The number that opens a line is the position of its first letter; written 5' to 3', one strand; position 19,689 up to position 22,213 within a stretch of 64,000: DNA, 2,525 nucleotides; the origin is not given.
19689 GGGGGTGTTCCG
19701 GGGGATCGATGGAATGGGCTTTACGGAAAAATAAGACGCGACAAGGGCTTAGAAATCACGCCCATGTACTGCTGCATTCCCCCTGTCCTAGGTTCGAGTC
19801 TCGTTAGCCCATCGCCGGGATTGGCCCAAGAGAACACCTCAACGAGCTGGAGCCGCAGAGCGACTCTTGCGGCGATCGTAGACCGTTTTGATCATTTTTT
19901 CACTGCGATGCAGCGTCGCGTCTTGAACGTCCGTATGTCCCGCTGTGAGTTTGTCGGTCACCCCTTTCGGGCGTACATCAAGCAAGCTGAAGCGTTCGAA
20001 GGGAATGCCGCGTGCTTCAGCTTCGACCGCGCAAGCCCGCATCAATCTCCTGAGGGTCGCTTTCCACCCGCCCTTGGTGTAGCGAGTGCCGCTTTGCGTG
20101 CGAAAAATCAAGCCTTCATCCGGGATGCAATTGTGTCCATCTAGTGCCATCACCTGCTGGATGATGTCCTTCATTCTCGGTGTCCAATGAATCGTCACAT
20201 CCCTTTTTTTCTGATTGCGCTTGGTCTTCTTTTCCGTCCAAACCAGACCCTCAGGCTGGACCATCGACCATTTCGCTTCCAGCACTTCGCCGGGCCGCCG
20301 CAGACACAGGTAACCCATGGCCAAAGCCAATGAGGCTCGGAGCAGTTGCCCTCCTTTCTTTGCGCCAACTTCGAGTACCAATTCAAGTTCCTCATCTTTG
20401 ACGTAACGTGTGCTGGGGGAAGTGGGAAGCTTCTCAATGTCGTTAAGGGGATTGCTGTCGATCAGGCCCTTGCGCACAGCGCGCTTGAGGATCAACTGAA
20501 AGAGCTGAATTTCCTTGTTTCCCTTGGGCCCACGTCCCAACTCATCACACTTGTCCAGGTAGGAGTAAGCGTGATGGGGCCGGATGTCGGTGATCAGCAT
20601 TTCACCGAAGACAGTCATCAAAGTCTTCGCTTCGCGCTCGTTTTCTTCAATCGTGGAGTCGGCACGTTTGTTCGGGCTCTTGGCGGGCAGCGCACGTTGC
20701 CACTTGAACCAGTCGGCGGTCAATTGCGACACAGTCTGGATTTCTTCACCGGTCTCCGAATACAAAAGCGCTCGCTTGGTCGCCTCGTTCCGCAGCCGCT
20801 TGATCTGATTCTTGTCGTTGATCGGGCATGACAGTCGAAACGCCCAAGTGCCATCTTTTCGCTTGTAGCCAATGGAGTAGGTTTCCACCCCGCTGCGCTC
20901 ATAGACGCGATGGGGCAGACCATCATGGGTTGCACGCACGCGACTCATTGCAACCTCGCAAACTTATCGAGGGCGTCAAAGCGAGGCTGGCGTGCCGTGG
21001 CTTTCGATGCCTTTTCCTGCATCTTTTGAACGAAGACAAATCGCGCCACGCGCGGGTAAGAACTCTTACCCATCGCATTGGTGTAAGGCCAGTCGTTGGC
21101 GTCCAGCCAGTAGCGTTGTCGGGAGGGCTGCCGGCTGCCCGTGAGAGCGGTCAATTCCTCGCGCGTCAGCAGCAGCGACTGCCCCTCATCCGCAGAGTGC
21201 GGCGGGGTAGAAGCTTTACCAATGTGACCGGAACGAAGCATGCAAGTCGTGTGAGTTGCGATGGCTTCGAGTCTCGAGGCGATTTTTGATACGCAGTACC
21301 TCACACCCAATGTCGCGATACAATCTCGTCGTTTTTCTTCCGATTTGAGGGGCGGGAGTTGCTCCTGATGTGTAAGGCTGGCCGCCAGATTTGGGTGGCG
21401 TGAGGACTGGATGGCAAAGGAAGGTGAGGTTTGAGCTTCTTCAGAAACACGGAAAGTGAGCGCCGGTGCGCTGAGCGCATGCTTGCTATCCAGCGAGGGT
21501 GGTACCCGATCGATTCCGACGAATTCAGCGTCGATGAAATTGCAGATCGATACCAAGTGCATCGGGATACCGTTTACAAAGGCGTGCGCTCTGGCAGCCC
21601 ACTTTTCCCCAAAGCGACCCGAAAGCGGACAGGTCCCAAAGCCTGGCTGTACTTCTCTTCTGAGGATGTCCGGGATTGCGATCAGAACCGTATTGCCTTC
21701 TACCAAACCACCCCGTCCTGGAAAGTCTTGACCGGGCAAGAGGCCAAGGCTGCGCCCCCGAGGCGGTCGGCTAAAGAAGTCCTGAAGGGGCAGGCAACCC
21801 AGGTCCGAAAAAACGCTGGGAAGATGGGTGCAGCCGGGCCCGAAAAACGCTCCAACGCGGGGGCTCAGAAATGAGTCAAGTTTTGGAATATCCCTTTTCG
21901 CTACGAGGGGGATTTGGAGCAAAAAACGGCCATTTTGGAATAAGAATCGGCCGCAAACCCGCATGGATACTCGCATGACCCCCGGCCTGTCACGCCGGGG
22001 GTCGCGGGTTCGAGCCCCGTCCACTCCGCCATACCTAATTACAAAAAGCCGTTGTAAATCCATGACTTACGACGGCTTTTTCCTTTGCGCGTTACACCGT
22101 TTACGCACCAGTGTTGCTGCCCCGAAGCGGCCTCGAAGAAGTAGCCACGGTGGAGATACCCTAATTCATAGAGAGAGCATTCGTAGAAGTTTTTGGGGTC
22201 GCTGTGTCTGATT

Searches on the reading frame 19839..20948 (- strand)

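Call 3: search_protein_families(library=pfam, proteins=[window:19839-20948:-], max_evalue=0.01)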
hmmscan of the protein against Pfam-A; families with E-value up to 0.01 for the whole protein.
window:19839-20948:- (369 aa): 1 family
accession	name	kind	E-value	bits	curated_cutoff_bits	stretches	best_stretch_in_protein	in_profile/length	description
PF22022.2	Phage_int_M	-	0.0028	18.3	27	1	93-172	14-94/96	Phage integrase central domain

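Call 10: search_protein_families(library=ncbifam, proteins=[window:19839-20948:-], max_evalue=0.01)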
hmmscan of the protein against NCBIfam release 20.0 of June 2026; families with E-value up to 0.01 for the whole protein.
window:19839-20948:- (369 aa): 0 families

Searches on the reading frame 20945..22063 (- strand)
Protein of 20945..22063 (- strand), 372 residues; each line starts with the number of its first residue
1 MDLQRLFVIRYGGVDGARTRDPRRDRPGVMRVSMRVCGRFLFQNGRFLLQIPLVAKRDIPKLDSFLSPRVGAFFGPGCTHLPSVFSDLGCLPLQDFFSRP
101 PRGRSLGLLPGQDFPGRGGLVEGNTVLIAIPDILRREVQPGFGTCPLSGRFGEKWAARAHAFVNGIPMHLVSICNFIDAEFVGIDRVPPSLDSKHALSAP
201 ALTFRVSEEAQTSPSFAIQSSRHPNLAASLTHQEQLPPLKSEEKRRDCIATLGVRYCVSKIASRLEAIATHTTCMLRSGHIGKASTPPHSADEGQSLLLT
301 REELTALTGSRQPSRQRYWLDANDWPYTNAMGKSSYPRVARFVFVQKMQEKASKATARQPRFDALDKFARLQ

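Call 5: search_protein_families(library=padloc, proteins=[window:20945-22063:-], max_evalue=0.01)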
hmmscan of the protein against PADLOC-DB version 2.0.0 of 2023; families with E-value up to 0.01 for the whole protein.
window:20945-22063:- (372 aa): 0 families

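Call 10: search_protein_families(library=ncbifam, proteins=[window:20945-22063:-], max_evalue=0.01)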
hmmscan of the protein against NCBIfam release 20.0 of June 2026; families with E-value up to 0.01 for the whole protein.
window:20945-22063:- (372 aa): 0 families
